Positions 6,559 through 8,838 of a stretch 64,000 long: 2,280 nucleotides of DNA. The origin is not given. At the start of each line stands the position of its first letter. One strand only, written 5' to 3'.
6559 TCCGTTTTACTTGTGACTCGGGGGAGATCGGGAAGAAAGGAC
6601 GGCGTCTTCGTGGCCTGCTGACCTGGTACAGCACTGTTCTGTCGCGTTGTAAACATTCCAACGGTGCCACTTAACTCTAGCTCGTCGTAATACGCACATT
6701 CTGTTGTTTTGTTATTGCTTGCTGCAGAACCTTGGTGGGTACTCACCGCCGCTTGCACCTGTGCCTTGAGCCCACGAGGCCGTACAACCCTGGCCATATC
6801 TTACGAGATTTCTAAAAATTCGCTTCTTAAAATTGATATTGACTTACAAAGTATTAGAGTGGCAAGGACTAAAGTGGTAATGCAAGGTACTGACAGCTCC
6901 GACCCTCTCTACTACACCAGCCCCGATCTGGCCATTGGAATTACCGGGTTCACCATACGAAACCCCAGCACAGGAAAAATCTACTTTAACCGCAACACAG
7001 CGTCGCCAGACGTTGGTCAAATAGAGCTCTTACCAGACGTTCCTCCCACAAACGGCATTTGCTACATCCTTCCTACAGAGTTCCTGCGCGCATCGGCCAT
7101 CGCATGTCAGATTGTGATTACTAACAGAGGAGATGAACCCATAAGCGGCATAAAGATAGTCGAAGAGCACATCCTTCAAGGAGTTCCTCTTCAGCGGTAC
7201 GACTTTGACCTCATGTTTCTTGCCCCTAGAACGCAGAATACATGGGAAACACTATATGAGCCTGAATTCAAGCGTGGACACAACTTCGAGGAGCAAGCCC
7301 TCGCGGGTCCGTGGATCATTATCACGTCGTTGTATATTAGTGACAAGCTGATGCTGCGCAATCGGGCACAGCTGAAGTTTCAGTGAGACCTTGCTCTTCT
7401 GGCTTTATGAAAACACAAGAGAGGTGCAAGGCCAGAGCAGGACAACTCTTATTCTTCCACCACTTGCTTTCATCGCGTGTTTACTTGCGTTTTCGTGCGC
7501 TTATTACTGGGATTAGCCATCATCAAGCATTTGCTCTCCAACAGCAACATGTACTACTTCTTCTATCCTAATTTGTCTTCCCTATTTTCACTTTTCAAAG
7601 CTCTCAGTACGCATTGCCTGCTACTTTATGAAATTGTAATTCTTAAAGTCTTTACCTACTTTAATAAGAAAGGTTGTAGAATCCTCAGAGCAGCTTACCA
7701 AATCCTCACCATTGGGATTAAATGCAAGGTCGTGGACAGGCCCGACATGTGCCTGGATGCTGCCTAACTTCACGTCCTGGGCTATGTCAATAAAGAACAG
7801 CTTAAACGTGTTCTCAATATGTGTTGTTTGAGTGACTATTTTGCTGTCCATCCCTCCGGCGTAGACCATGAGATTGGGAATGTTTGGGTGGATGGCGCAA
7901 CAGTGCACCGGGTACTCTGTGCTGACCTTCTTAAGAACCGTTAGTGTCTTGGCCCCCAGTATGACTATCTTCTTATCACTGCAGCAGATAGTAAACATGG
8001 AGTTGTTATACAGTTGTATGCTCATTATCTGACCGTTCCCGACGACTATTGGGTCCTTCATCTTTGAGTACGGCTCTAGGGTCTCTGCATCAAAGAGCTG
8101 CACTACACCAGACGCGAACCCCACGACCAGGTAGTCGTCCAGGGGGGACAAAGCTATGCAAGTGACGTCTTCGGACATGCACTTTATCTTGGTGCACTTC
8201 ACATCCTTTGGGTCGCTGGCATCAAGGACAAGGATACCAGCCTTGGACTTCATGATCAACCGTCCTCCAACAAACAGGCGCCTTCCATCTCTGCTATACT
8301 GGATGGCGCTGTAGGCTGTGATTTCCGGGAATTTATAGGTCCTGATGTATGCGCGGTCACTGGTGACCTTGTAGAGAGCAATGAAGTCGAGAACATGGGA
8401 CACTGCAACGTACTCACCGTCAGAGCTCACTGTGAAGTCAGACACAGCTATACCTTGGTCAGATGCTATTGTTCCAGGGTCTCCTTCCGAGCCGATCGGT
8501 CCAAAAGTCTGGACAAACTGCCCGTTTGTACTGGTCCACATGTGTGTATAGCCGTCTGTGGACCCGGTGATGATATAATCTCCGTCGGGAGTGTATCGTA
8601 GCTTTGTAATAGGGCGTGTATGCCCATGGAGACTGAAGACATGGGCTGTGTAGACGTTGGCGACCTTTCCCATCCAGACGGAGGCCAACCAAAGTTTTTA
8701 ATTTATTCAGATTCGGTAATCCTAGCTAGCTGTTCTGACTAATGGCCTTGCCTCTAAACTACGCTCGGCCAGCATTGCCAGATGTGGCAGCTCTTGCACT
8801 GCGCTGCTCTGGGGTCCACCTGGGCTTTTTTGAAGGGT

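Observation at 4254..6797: C-terminal CKK-like domain of the CAMSAP/Patronin microtubule minus-end family, on a coiled-coil protein without a CH domain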

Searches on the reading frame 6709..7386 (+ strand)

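Call 40: search_protein_families(library=pfam, proteins=[window:6709-7386:+], max_evalue=0.01)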
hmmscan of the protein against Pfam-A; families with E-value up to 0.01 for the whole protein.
window:6709-7386:+ (225 aa): 1 family
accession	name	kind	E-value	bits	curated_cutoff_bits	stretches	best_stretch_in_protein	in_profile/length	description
PF05351.17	GMP_PDE_delta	-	4e-18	66.4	25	1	76-224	7-155/155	GMP-PDE, delta subunit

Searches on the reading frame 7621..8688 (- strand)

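Call 40: search_protein_families(library=pfam, proteins=[window:7621-8688:-], max_evalue=0.01)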
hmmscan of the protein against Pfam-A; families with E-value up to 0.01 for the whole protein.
window:7621-8688:- (355 aa): 36 families (the best 25 are shown)
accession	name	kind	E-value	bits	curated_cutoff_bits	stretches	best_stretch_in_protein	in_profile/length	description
PF24805.1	EIF3I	-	3.8e-39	135.1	200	1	19-352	5-322/324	EIF3I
PF25174.1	Beta-prop_THOC3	-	1.2e-26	93.8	305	2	84-273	93-269/272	THOC3 beta-propeller domain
PF00400.38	WD40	-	3.8e-23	81.4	27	2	17-51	4-38/39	WD domain, G-beta repeat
PF23414.1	Beta-prop_EML_2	-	1.4e-21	77.5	90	2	229-352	10-118/266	Echinoderm microtubule-associated protein second beta-propeller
PF25173.1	Beta-prop_WDR3_1st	-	4.1e-19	69.4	154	2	15-62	104-151/184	WDR3 first beta-propeller domain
PF24814.1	WD40_Prp19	-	5.1e-18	65.6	320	1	19-138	44-150/281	Prp19 WD40 domain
PF24817.1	WD40_WDHD1_1st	-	5.8e-17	62.2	109.9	1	9-141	112-240/291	WDHD1 first WD40 domain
PF24807.1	WD40_CDC20-Fz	-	7.3e-16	58.8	200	2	163-281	42-156/292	CDC20/Fizzy WD40 domain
PF24796.1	WDR55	-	1.6e-12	47.5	200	1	167-243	174-247/296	WDR55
PF25172.1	Beta-prop_WDR3_2nd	-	2.1e-12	47.3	140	2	168-301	36-163/293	WDR3 second beta-propeller domain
PF12894.13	ANAPC4_WD40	-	5.1e-12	46.3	22.9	1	16-62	28-76/91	Anaphase-promoting complex subunit 4 WD40 domain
PF25168.1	Beta-prop_WDR36-Utp21_2nd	-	1.8e-10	41.1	84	2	169-338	109-263/335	WDR36/Utp21 second beta-propeller domain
PF25175.1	Beta-prop_WDR5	-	2.5e-10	40.5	250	1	17-62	3-48/296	WDR5 beta-propeller domain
PF23393.2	Beta-prop_WDR90_POC16_2nd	-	3.2e-09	36.8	60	0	171-212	35-76/291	WDR90/POC16, second beta-propeller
PF25171.1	Beta-prop_WDR36-Utp21_1st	-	1.6e-08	34.8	80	1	166-226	144-200/266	WDR36/Utp21 first beta-propeller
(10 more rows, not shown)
